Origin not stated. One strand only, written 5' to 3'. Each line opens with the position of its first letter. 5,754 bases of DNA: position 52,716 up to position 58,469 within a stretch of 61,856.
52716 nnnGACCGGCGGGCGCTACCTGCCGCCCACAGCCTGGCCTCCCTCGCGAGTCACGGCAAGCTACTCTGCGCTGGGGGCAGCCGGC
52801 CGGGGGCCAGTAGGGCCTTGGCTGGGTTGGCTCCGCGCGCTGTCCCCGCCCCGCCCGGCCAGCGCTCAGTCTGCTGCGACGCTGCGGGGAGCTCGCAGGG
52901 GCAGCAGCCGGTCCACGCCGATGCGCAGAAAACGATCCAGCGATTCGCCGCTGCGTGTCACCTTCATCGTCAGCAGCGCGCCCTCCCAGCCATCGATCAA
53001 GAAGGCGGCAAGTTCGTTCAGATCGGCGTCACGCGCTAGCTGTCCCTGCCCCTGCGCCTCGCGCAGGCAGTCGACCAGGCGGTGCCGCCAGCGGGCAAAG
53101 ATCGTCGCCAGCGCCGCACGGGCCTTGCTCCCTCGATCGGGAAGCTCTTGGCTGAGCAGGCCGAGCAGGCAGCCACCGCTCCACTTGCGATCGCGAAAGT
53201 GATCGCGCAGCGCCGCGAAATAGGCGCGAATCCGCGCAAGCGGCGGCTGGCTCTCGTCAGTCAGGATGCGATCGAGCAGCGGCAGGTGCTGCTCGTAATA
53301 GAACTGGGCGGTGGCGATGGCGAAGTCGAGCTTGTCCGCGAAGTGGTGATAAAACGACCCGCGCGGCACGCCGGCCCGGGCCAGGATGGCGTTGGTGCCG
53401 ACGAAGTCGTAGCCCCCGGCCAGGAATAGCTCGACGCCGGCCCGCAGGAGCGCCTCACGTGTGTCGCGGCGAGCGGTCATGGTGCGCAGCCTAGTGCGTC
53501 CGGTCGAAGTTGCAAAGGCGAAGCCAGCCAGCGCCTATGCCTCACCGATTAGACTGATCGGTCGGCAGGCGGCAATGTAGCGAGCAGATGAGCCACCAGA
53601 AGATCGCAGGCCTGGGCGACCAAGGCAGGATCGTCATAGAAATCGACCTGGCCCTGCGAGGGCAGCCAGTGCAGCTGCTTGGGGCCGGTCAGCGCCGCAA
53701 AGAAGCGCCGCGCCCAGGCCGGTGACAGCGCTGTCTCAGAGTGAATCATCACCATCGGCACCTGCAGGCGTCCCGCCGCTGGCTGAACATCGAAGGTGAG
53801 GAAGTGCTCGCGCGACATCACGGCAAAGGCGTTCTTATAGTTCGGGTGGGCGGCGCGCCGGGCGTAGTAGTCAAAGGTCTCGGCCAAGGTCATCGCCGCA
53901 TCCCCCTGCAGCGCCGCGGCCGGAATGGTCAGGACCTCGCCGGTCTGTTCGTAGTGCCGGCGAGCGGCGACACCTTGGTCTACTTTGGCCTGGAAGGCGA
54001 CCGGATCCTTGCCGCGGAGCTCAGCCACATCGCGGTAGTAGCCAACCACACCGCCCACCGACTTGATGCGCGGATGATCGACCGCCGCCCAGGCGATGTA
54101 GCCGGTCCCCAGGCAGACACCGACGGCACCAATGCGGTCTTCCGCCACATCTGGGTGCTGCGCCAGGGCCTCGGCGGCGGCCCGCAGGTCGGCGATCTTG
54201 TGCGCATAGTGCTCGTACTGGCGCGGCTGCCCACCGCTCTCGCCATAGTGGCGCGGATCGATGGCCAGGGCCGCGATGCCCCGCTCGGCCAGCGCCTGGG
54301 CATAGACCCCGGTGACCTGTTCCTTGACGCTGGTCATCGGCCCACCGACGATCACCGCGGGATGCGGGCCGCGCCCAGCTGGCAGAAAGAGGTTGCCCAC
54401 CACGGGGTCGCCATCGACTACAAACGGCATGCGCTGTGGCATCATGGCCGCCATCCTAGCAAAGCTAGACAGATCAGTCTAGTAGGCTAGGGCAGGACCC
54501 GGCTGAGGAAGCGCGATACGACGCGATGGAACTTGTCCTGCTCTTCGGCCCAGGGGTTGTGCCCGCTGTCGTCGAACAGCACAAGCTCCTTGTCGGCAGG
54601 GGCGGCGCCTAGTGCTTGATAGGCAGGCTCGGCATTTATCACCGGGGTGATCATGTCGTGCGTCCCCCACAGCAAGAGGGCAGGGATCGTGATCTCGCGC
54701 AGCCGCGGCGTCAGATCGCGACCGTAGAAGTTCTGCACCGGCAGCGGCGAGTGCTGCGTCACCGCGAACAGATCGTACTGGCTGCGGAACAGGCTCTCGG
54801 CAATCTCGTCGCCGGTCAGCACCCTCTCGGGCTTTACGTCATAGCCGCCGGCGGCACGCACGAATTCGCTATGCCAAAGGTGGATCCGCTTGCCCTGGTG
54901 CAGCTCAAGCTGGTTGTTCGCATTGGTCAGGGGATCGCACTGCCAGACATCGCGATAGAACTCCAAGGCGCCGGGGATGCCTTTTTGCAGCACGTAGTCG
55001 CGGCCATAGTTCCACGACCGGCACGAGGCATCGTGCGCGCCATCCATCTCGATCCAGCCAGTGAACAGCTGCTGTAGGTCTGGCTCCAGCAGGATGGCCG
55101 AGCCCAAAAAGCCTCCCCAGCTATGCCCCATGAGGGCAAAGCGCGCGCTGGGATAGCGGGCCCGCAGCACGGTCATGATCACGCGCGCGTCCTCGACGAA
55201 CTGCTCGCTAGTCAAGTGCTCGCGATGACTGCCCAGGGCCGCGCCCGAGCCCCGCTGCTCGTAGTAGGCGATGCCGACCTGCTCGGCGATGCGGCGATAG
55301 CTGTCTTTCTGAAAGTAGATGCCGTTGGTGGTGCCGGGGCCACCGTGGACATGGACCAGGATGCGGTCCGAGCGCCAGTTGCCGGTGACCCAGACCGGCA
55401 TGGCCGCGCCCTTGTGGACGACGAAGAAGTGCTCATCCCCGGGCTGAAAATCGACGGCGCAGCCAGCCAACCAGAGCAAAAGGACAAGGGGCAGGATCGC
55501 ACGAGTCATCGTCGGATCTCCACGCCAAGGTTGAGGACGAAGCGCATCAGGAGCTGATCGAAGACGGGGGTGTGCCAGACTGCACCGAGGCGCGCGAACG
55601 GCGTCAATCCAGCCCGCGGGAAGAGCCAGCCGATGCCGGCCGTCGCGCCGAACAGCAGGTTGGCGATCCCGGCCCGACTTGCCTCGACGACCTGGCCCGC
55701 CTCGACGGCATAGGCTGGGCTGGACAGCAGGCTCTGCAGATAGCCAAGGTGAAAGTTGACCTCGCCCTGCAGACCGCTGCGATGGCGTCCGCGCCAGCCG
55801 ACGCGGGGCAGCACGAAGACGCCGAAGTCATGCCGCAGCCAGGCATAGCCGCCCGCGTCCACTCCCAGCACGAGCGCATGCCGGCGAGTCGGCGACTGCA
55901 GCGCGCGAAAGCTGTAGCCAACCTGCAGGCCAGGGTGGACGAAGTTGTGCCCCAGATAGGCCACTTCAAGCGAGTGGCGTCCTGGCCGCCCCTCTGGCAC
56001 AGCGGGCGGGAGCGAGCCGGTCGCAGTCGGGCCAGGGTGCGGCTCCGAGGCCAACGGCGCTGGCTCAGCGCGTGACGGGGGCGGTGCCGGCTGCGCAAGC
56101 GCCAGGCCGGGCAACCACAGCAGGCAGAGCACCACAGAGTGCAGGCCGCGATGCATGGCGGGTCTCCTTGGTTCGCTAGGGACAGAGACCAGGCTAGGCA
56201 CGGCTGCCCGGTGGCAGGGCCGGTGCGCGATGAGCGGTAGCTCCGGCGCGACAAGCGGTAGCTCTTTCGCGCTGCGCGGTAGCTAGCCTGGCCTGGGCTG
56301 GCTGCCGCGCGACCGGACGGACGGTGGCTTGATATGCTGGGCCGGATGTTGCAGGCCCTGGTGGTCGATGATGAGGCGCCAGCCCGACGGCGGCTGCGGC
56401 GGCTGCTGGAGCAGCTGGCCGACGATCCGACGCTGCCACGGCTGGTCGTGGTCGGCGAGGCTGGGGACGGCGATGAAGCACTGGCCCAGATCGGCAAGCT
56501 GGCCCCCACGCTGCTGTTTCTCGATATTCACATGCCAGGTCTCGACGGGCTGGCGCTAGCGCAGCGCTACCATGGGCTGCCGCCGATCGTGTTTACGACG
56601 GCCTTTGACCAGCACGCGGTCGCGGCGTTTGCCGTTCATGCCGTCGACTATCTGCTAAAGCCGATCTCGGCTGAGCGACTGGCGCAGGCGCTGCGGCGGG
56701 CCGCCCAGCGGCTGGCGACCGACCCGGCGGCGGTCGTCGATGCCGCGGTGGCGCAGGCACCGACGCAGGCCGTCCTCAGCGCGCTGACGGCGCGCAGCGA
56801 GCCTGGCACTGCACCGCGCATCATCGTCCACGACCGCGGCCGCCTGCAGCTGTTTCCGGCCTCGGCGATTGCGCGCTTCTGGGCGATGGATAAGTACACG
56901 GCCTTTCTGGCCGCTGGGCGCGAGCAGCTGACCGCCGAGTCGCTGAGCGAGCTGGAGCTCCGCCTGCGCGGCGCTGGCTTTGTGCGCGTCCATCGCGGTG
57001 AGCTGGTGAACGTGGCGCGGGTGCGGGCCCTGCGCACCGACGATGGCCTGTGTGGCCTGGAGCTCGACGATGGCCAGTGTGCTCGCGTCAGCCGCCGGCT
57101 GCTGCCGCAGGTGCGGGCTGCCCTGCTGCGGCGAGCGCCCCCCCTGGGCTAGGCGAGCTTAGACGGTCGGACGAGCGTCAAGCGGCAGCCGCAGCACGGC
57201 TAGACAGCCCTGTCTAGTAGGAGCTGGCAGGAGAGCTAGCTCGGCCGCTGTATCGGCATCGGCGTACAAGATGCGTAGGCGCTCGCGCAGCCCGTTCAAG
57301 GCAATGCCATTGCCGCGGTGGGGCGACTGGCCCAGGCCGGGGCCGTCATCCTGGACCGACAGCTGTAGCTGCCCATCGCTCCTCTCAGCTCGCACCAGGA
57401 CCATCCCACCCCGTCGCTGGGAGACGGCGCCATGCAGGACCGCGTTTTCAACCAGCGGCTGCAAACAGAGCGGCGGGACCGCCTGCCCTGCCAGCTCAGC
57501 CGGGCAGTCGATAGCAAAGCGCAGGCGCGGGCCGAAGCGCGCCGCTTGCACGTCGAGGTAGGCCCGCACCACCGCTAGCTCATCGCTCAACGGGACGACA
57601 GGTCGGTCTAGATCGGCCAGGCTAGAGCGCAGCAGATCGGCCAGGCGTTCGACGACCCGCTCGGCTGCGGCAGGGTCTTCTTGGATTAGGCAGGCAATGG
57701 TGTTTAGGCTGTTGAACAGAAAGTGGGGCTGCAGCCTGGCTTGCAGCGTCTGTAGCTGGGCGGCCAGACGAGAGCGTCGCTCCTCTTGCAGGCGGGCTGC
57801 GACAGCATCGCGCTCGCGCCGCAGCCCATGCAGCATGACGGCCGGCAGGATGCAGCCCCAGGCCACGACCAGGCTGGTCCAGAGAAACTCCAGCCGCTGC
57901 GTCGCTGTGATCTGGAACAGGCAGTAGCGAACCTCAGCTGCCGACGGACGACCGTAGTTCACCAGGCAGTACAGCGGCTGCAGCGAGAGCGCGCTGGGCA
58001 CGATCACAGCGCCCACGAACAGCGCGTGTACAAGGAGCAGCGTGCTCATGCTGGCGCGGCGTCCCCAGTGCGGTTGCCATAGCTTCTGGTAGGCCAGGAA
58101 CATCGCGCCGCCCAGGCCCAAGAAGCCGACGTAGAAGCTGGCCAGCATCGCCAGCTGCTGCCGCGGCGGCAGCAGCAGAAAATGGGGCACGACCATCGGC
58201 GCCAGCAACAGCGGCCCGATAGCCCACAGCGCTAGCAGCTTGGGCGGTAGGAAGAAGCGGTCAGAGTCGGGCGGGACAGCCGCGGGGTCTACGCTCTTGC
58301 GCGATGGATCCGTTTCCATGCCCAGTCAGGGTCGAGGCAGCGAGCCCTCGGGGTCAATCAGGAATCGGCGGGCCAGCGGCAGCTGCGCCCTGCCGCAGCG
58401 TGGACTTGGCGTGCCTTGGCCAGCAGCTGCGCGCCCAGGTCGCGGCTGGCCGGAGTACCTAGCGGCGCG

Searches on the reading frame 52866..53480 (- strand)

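Call 64: search_protein_families(library=pfam, proteins=[window:52866-53480:-], max_evalue=0.001)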
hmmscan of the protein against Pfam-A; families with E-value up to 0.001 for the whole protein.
window:52866-53480:- (204 aa): 4 families
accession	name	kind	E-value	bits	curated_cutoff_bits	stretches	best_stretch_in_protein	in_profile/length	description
PF16925.10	TetR_C_13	-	1.8e-25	89.9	27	1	80-186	1-107/109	Tetracyclin repressor-like, C-terminal domain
PF21993.1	TetR_C_13_2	-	3.7e-16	59.7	27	1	80-184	1-100/103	Transcriptional regulator LmrA/YxaF-like, C-terminal domain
PF00440.29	TetR_N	-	1.5e-11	44.3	24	1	11-54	1-44/47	Bacterial regulatory proteins, tetR family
PF16859.10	TetR_C_11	-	7.3e-05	23.5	32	1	84-163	11-88/113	Tetracyclin repressor-like, C-terminal domain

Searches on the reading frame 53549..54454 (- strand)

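Call 64: search_protein_families(library=pfam, proteins=[window:53549-54454:-], max_evalue=0.001)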
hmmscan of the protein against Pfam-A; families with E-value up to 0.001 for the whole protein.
window:53549-54454:- (301 aa): 6 families
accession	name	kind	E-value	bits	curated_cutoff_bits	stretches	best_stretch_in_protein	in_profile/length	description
PF06500.17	FrsA-like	-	2.2e-08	33.8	22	1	9-133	171-293/414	Esterase FrsA-like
PF12146.15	Hydrolase_4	-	1.8e-06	27.8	27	1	51-263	23-226/239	Serine aminopeptidase, S33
PF12697.13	Abhydrolase_6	-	7.3e-06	27.2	26.3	1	52-282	21-217/217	Alpha/beta hydrolase family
PF01738.24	DLH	-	4.4e-05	23.6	21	1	22-141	5-129/217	Dienelactone hydrolase family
PF00326.27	Peptidase_S9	-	0.00028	20.9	22.6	1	52-130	7-88/213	Prolyl oligopeptidase family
PF00561.26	Abhydrolase_1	-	0.00098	19.3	25.8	0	51-240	19-208/245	alpha/beta hydrolase fold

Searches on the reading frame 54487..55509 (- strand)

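Call 64: search_protein_families(library=pfam, proteins=[window:54487-55509:-], max_evalue=0.001)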
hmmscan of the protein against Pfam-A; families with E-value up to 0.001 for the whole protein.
window:54487-55509:- (340 aa): 4 families
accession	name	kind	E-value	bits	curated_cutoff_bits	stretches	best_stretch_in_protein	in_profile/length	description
PF12146.15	Hydrolase_4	-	2.3e-15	57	27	2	69-143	23-97/239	Serine aminopeptidase, S33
PF00561.26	Abhydrolase_1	-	3.3e-12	47.1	25.8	1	51-319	3-240/245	alpha/beta hydrolase fold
PF12697.13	Abhydrolase_6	-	3.6e-12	47.8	26.3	1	51-327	1-214/217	Alpha/beta hydrolase family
PF00326.27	Peptidase_S9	-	2.6e-06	27.5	22.6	0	121-206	63-152/213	Prolyl oligopeptidase family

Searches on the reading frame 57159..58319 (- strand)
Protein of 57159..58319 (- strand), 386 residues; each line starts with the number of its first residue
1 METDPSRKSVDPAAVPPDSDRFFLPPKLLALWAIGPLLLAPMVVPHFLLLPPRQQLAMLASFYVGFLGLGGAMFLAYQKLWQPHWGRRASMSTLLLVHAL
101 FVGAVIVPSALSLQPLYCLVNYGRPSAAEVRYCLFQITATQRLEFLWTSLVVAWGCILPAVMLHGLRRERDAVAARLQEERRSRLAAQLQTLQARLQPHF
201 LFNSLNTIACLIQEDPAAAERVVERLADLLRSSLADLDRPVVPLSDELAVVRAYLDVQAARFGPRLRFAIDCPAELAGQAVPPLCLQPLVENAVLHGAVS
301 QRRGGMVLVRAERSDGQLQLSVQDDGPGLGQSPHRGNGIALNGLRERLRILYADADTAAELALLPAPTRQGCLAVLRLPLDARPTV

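Call 64: search_protein_families(library=pfam, proteins=[window:57159-58319:-], max_evalue=0.001)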
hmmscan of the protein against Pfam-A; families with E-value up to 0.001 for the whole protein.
window:57159-58319:- (386 aa): 2 families
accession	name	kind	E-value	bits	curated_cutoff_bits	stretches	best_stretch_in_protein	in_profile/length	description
PF06580.19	His_kinase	-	3.2e-24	85.4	25.2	1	187-266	1-81/81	Histidine kinase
PF02518.31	HATPase_c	-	0.00032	21.6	26.4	1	286-346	10-82/111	Histidine kinase-, DNA gyrase B-, and HSP90-like ATPase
